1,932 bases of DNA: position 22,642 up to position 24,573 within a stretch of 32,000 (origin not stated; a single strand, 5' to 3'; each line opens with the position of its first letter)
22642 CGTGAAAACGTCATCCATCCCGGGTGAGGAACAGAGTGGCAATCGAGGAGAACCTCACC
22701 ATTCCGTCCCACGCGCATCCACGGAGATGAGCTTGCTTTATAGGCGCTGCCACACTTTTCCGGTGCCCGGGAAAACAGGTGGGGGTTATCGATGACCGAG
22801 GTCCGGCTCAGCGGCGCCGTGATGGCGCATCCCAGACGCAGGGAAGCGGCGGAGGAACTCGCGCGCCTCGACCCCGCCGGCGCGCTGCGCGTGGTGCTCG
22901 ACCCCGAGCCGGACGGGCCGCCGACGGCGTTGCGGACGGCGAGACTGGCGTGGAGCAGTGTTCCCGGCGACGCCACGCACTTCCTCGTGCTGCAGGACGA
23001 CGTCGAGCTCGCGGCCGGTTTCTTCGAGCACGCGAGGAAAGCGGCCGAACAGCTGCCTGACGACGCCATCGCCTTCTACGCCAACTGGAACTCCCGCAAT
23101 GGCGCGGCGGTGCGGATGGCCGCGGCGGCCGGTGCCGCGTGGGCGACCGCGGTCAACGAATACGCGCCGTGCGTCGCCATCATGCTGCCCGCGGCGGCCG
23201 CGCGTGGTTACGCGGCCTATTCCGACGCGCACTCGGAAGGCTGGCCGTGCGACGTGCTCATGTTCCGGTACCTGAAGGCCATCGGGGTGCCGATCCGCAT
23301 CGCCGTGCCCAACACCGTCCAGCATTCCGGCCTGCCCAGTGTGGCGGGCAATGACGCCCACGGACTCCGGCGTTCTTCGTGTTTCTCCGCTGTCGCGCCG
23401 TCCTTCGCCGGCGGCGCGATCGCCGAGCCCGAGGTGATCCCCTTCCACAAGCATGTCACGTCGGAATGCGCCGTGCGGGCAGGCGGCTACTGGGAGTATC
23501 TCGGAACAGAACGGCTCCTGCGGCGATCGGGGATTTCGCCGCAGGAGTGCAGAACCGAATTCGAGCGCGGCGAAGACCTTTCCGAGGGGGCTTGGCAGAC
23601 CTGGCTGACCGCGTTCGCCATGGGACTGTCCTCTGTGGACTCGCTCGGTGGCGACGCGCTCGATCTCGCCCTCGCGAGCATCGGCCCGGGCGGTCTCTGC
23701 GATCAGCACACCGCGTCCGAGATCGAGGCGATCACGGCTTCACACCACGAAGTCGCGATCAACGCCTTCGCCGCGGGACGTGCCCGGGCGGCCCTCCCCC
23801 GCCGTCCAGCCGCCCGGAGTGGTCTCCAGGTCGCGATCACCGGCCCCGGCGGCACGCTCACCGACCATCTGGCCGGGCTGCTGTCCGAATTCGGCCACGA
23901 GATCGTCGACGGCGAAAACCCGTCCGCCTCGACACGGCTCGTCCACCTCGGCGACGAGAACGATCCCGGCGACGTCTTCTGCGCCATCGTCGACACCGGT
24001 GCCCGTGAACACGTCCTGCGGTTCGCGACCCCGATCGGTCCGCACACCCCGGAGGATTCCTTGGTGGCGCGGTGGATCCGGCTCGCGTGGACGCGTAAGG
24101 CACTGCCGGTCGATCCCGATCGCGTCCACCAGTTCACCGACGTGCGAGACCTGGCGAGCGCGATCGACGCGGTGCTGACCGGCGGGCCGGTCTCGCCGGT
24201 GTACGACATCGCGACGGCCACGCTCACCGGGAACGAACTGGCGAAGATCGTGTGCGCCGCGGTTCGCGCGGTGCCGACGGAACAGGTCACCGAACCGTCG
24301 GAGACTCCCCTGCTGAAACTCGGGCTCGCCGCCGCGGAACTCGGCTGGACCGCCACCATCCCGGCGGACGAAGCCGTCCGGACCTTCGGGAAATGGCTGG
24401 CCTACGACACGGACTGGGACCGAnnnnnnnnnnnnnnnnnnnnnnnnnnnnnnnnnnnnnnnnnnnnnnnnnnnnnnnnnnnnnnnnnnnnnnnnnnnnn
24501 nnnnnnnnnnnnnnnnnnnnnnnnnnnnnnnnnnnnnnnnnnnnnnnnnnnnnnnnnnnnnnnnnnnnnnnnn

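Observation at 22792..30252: Seven-gene, translationally coupled YcaO-TfuA operon with three sugar-handling enzymes: architecture unlike described thioamide RiPP clusters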

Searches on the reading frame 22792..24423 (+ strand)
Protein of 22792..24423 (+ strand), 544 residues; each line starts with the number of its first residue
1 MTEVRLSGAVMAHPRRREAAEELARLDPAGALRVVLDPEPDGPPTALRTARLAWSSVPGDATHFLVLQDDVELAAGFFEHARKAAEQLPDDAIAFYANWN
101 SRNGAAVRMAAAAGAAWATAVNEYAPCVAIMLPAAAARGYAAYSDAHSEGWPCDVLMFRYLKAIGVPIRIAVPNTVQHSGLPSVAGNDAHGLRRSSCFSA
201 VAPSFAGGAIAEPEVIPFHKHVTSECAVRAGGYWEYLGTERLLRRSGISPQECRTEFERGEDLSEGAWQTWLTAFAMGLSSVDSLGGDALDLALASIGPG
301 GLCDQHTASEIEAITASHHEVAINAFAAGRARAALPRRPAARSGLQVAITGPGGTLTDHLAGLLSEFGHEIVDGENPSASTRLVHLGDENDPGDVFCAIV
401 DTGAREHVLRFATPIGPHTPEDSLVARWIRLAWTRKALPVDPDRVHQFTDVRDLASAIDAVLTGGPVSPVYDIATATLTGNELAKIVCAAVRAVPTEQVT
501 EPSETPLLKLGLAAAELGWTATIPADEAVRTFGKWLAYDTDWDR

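Call 10: search_protein_families(library=pfam, proteins=[window:22792-24423:+], max_evalue=0.01)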
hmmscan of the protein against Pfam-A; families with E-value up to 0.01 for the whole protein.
window:22792-24423:+ (544 aa): 0 families

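Call 11: search_protein_families(library=ncbifam, proteins=[window:22792-24423:+], max_evalue=0.01)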
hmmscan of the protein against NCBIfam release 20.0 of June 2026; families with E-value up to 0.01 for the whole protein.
window:22792-24423:+ (544 aa): 1 family
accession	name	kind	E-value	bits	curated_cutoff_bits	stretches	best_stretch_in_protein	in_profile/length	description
TIGR01181.1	dTDP_gluc_dehyt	equivalog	0.0024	17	365.1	1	410-542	177-317/321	dTDP-glucose 4,6-dehydratase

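Call 36: find_homologous_proteins(query=window:22792-24423:+, max_evalue=0.001)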
Query window:22792-24423:+ (544 aa): 195 proteins with E <= 0.001 among 8000 candidates; the best 120 are listed.
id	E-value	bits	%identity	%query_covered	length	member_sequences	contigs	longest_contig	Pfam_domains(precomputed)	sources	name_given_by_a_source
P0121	0.0e+0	1172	95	100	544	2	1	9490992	-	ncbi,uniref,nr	ncbi:hypothetical protein SD37_05255 [Amycolatopsis orientalis]|uniref:Uncharacterized protein n=1 T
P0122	0.0e+0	1102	90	100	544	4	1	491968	-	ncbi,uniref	ncbi:hypothetical protein ACIBCH_22045 [Amycolatopsis thailandensis]|uniref:hypothetical protein n=1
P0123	0.0e+0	1042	86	100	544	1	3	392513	-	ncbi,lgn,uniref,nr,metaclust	ncbi:NAD(P)-dependent oxidoreductase [Amycolatopsis regifaucium]|uniref:Uncharacterized protein n=1 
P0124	0.0e+0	1042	84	100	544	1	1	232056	-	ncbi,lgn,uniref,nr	ncbi:NAD-dependent epimerase/dehydratase family protein [Amycolatopsis pittospori]|uniref:NAD(P)-dep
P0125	0.0e+0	1041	85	100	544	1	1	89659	-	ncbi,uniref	ncbi:hypothetical protein [Amycolatopsis sp. cmx-11-12]|uniref:hypothetical protein n=1 Tax=Amycolat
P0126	1.6e-293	992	81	99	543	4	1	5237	-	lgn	-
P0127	3.0e-290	981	81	99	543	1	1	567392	-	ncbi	-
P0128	8.7e-288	973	80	99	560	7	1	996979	-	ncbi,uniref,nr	ncbi:hypothetical protein GCM10017790_35050 [Amycolatopsis oliviviridis]|uniref:Uncharacterized prot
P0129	1.9e-286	969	81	98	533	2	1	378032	-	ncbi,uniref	ncbi:hypothetical protein [Amycolatopsis sp. cmx-11-51]|uniref:hypothetical protein n=1 Tax=Amycolat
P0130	1.5e-281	953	79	99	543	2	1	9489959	-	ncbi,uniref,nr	ncbi:hypothetical protein NQK81_30140 [Amycolatopsis roodepoortensis]|uniref:NAD-dependent epimerase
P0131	2.4e-164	566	56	70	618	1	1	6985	PF01370.28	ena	-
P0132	9.8e-144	498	44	99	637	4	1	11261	PF01370.28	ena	-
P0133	2.1e-137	477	57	65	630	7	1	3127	-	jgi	jgi:hypothetical protein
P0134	2.7e-133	464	43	99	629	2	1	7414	-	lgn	-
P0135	1.2e-132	461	55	70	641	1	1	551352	-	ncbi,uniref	ncbi:NAD-dependent epimerase/dehydratase family protein [Actinoplanes sp. NPDC049681]|uniref:NAD-dep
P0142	4.6e-120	420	39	99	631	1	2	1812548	PF01370.28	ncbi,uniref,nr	ncbi:NAD-dependent epimerase/dehydratase family protein [Streptantibioticus cattleyicolor]|uniref:NA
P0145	2.0e-119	418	38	100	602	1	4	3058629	PF01370.28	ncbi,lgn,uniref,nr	ncbi:NAD-dependent epimerase/dehydratase family protein [Actinokineospora globicatena]|uniref:NAD-de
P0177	2.6e-101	358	38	98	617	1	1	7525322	PF01370.28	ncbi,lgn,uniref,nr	ncbi:hypothetical protein DEJ50_21195 [Streptomyces venezuelae]|uniref:NAD-dependent epimerase/dehyd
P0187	4.9e-87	311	36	99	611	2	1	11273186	-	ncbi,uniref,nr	ncbi:NAD-dependent epimerase/dehydratase family protein [Nonomuraea phyllanthi]|uniref:NAD-dependent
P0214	1.3e-79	286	38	99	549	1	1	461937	-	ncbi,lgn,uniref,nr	ncbi:hypothetical protein [Micromonospora sp. RTGN7]|uniref:hypothetical protein n=1 Tax=Micromonosp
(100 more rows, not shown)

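Call 37: find_encoding_contigs(protein=P0142, flank=9000, max_places=1)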
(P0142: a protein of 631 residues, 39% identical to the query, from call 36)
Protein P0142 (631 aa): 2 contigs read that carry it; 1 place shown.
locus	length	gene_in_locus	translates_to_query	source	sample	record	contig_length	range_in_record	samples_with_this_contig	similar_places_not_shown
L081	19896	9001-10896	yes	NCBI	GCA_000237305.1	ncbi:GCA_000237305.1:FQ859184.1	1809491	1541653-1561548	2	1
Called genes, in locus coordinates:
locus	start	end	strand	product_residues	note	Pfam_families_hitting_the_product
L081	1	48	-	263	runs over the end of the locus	PF00005:ABC_tran, PF02463:SMC_N (faint), PF13304:AAA_21 (weak)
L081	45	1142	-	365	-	PF01032:FecCD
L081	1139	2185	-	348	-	PF01497:Peripla_BP_2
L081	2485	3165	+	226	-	PF11575:FhuF_C (weak)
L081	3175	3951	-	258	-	PF00106:adh_short, PF08659:KR, PF13561:adh_short_C2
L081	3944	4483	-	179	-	PF06172:Cupin_5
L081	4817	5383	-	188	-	PF00383:dCMP_cyt_deam_1, PF14437:MafB19-deam (faint)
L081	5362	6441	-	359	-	-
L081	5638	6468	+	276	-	PF02540:NAD_synthase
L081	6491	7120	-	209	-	-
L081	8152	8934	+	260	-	PF05721:PhyH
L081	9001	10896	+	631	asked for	PF01370:Epimerase (weak)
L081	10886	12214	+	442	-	PF03446:NAD_binding_2 (weak), PF03721:UDPG_MGDP_dh_N, PF00984:UDPG_MGDP_dh, PF03720:UDPG_MGDP_dh_C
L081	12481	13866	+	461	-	PF00083:Sugar_tr, PF07690:MFS_1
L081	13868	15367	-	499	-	PF00070:Pyr_redox (faint), PF00890:FAD_binding_2 (faint), PF01266:DAO (weak), PF01494:FAD_binding_3, PF13450:NAD_binding_8 (weak), PF21274:Rng_hyd_C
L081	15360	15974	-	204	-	PF03551:PadR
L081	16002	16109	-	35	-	-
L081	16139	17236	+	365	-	PF08240:ADH_N, PF16912:Glu_dehyd_C (weak), PF00107:ADH_zinc_N, PF13602:ADH_zinc_N_2 (weak)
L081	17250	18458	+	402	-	PF00067:p450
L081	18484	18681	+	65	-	PF06902:Fer4_19 (weak), PF13459:Fer4_15, PF13370:Fer4_13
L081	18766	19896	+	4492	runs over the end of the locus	PF00109:ketoacyl-synt, PF02801:Ketoacyl-synt_C, PF16197:KAsynt_C_assoc, PF00698:Acyl_transf_1, PF00550:PP-binding, PF00109:ketoacyl-synt, PF02801:Ketoacyl-synt_C, PF16197:KAsynt_C_assoc, +21 more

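Call 38: find_encoding_contigs(protein=P0177, flank=9000, max_places=1)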
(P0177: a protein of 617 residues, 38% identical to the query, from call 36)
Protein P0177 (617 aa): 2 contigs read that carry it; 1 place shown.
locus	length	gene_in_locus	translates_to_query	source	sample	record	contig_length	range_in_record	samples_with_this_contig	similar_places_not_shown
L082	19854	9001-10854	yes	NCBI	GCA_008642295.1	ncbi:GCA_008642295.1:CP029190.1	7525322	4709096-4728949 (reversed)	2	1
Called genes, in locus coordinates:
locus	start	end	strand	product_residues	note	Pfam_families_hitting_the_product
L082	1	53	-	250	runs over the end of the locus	PF00392:GntR, PF07702:UTRA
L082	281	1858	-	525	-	PF05922:Inhibitor_I9, PF00082:Peptidase_S8, PF01483:P_proprotein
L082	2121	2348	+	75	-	-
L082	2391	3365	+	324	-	PF00892:EamA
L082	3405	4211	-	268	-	PF00089:Trypsin (faint), PF13365:Trypsin_2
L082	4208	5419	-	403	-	PF00756:Esterase, PF00326:Peptidase_S9 (faint)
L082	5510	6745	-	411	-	PF01757:Acyl_transf_3 (faint), PF07786:HGSNAT_cat (weak), PF04235:DUF418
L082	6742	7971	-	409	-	PF00756:Esterase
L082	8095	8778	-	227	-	-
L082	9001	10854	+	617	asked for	PF01370:Epimerase (weak)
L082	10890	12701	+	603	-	PF13522:GATase_6, PF13537:GATase_7, PF00733:Asn_synthase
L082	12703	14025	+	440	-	-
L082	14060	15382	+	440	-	PF03721:UDPG_MGDP_dh_N, PF03807:F420_oxidored (faint), PF00984:UDPG_MGDP_dh, PF03720:UDPG_MGDP_dh_C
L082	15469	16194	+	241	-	-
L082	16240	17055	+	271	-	PF05721:PhyH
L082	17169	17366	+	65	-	-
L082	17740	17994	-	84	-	PF06769:YoeB_toxin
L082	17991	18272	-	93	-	PF02604:PhdYeFM_antitox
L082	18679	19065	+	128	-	PF14206:Cys_rich_CPCC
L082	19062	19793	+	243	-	PF03130:HEAT_PBS (faint), PF13646:HEAT_2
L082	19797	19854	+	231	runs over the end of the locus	PF19463:DUF6000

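Call 39: find_encoding_contigs(protein=P0187, flank=9000, max_places=1)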
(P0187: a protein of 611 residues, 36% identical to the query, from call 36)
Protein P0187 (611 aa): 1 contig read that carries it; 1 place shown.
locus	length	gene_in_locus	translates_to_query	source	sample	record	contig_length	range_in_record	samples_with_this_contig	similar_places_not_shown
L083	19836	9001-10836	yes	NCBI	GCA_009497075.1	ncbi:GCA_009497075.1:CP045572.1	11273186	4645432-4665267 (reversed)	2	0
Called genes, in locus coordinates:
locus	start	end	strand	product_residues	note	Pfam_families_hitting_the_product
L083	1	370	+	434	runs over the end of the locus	PF01381:HTH_3 (weak), PF12844:HTH_19 (weak), PF13560:HTH_31 (weak), PF13432:TPR_16 (faint), PF17874:TPR_MalT (weak), PF13424:TPR_12 (weak), PF14938:SNAP (faint)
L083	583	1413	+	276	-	PF00106:adh_short, PF01370:Epimerase (weak), PF13561:adh_short_C2, PF08643:DUF1776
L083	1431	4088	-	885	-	PF13191:AAA_16, PF08281:Sigma70_r4_2 (faint), PF00196:GerE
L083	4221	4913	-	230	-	PF02627:CMD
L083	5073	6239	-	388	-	PF04909:Amidohydro_2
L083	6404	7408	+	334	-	PF01073:3Beta_HSD, PF01370:Epimerase, PF02719:Polysacc_synt_2 (weak), PF07993:NAD_binding_4 (faint), PF16363:GDP_Man_Dehyd, PF13460:NAD_binding_10 (weak)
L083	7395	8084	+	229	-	PF02585:PIG-L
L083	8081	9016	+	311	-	PF00551:Formyl_trans_N, PF02911:Formyl_trans_C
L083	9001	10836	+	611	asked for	-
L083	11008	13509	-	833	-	PF20254:DMFA2_C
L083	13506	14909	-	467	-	PF00668:Condensation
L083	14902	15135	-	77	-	PF00550:PP-binding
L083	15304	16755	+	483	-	PF00501:AMP-binding, PF13193:AMP-binding_C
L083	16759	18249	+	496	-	PF00668:Condensation, PF00550:PP-binding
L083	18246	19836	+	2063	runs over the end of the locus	PF00668:Condensation, PF00501:AMP-binding, PF13193:AMP-binding_C, PF00550:PP-binding, PF00668:Condensation, PF00501:AMP-binding, PF13193:AMP-binding_C, PF00550:PP-binding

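Call 44: search_protein_families(library=pfam, proteins=[L082:12703-14025:+, L082:15469-16194:+, L081:8152-8934:+], max_evalue=0.01)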
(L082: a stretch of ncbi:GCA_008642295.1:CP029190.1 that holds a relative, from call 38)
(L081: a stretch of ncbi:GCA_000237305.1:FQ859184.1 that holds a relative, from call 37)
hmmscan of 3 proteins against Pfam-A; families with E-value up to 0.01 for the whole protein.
L082:12703-14025:+ (440 aa): 2 families
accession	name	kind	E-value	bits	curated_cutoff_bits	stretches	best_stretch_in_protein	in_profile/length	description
PF07690.21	MFS_1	-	2.1e-22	79.9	33.4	1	45-372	2-333/347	Major Facilitator Superfamily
PF05977.19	MFS_3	-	8.5e-12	44.7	27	1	33-423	4-396/524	Transmembrane secretion effector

L082:15469-16194:+ (241 aa): 0 families

L081:8152-8934:+ (260 aa): 1 family
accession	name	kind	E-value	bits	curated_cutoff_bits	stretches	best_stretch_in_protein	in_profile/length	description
PF05721.19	PhyH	-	7.9e-36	124.8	22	1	13-220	1-213/213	Phytanoyl-CoA dioxygenase (PhyH)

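Call 57: predict_structure(alignment_id=A2)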
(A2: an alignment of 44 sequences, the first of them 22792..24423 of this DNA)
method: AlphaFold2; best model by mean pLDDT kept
length: 544 residues; sequences in the alignment: 44
mean_pLDDT: 88.9   pTM: 0.89
mean pLDDT of the five models: 88.9, 88.0, 88.0, 87.5, 86.2
residues with pLDDT >= 90: 347; 70-90: 160; 50-70: 29; < 50: 8
segments of 3 or more residues with pLDDT < 50: none
pLDDT, mean of each block of 10 residues (from residue 1): 90 92 94 92 79 95 96 96 97 96 96 95 90 97 84 89 95 92 55 87 90 93 88 82 86 93 95 96 80 96 87 94 96 82 82 84 87 82 77 71 89 91 92 91 93 95 89 95 95 90 79 93 92 85 47
secondary structure, 60 per line:
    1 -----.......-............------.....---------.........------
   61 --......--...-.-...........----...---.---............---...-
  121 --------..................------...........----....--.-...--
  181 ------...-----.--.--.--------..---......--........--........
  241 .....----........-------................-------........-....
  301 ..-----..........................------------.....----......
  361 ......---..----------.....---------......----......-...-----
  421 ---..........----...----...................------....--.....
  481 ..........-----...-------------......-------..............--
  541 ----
elements in order: E6-12 H14-25 E32-36 H46-54 E63-68 E71-73 H77-87 E92-94 H102-113 E117-119 E129-133 H134-146 H153-163 E168-171 E176-178 E215-220 E223-230 E233-238 H239-245 H250-257 H265-280 H288-295 H297-302 H308-333 E346-350 H355-366 E382-386 E396-401 E406-411 E413-415 H424-433 E438-440 E445-450 H451-463 E470-473 E476-479 H480-490 E496-498 H512-517 H525-538

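Call 61: fold_search(model_id=the predicted structure, library=pdb)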
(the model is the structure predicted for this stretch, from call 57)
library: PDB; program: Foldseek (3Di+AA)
matches with E <= 10: 1095; with E <= 0.001: 163
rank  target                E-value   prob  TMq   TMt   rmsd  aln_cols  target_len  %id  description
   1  4gll_A                4.7e-07  1.00  0.22  0.37   2.8       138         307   20  Crystal structure of human UDP-xylose synthase. (released 2012-09-05)
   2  9crz_A                7.7e-07  1.00  0.25  0.41  16.7       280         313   14  Acanthamoeba Polyphaga Mimivirus R655 (released 2025-08-06)
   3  9crz_B                1.2e-06  1.00  0.24  0.40  16.9       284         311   13  Acanthamoeba Polyphaga Mimivirus R655 (released 2025-08-06)
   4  4zrm_A                1.3e-06  1.00  0.27  0.45   7.8       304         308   13  Crystal Structure of UDP-Glucose 4-Epimerase (TM0509) from Hyperthermophilic Eubacterium Thermotoga maritima (released 2015-09-16)
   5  4zrm_B                1.3e-06  1.00  0.27  0.46   7.8       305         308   13  Crystal Structure of UDP-Glucose 4-Epimerase (TM0509) from Hyperthermophilic Eubacterium Thermotoga maritima (released 2015-09-16)
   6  6bi4_B                1.3e-06  1.00  0.28  0.46   7.4       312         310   13  2.9 Angstrom Resolution Crystal Structure of dTDP-Glucose 4,6-dehydratase (rfbB) from Bacillus anthracis str. Ames in  (released 2017-11-08)
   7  1g1a_A                2.7e-06  1.00  0.22  0.33   3.1       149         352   20  THE CRYSTAL STRUCTURE OF DTDP-D-GLUCOSE 4,6-DEHYDRATASE (RMLB)FROM SALMONELLA ENTERICA SEROVAR TYPHIMURIUM (released 2001-03-21)
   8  4m55_D                2.9e-06  1.00  0.21  0.41   8.1       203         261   14  Crystal structure of Human UDP-xylose synthase R236H substitution (released 2013-08-28)
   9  8skb_D                3.2e-06  1.00  0.28  0.44   8.7       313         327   14  Crystal Structure of GDP-mannose 3,5 epimerase de Myrciaria dubia in complex with NAD (released 2024-03-13)
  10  6bi4_A                3.6e-06  1.00  0.28  0.45   7.5       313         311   13  2.9 Angstrom Resolution Crystal Structure of dTDP-Glucose 4,6-dehydratase (rfbB) from Bacillus anthracis str. Ames in  (released 2017-11-08)
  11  8vr2_D                4.7e-06  1.00  0.22  0.36  17.8       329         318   10  Crystal structure of the Pcryo_0617 oxidoreductase/decarboxylase from Psychrobacter cryohalolentis K5 in the presence  (released 2024-01-31)
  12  4lk3_B                5.6e-06  1.00  0.21  0.40   8.1       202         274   14  Crystal structure of Human UDP-xylose synthase R236A substitution (released 2013-08-07)
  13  4lk3_E                6.6e-06  1.00  0.21  0.40   8.1       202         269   16  Crystal structure of Human UDP-xylose synthase R236A substitution (released 2013-08-07)
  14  4zrn_A                7.0e-06  1.00  0.27  0.45   7.7       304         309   13  Crystal Structure of UDP-Glucose 4-Epimerase (TM0509) with UDP-glucose from Hyperthermophilic Eubacterium Thermotoga M (released 2015-09-16)
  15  8skb_B                7.0e-06  1.00  0.28  0.44   7.8       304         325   14  Crystal Structure of GDP-mannose 3,5 epimerase de Myrciaria dubia in complex with NAD (released 2024-03-13)
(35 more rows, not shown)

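Call 87: find_encoding_contigs(protein=P0145, flank=8000, max_places=1)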
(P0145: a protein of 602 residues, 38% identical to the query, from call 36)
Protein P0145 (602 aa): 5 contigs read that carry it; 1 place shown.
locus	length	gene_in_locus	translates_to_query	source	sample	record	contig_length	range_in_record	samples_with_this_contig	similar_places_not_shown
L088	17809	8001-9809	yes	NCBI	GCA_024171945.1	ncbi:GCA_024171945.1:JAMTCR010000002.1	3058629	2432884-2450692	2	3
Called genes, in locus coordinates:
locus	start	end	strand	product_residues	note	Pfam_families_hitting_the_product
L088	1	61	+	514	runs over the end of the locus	PF02018:CBM_4_9, PF00704:Glyco_hydro_18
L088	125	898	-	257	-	PF00378:ECH_1, PF16113:ECH_2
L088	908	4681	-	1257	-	PF24401:iHD-CE, PF24391:HD-CE, PF24410:wHTH-HSP90_Na-assoc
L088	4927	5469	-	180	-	PF28549:NDPSase_N, PF00293:NUDIX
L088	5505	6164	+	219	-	PF21003:NucS_N, PF01939:NucS_C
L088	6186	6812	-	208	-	-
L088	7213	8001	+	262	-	PF05721:PhyH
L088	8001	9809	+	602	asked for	PF01370:Epimerase (weak)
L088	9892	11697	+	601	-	PF13522:GATase_6, PF13537:GATase_7, PF00733:Asn_synthase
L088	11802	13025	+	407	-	PF05977:MFS_3, PF07690:MFS_1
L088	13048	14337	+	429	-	PF03721:UDPG_MGDP_dh_N, PF00984:UDPG_MGDP_dh, PF03720:UDPG_MGDP_dh_C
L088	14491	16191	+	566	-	PF00474:SSF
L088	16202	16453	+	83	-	-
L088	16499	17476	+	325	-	PF12079:DUF3558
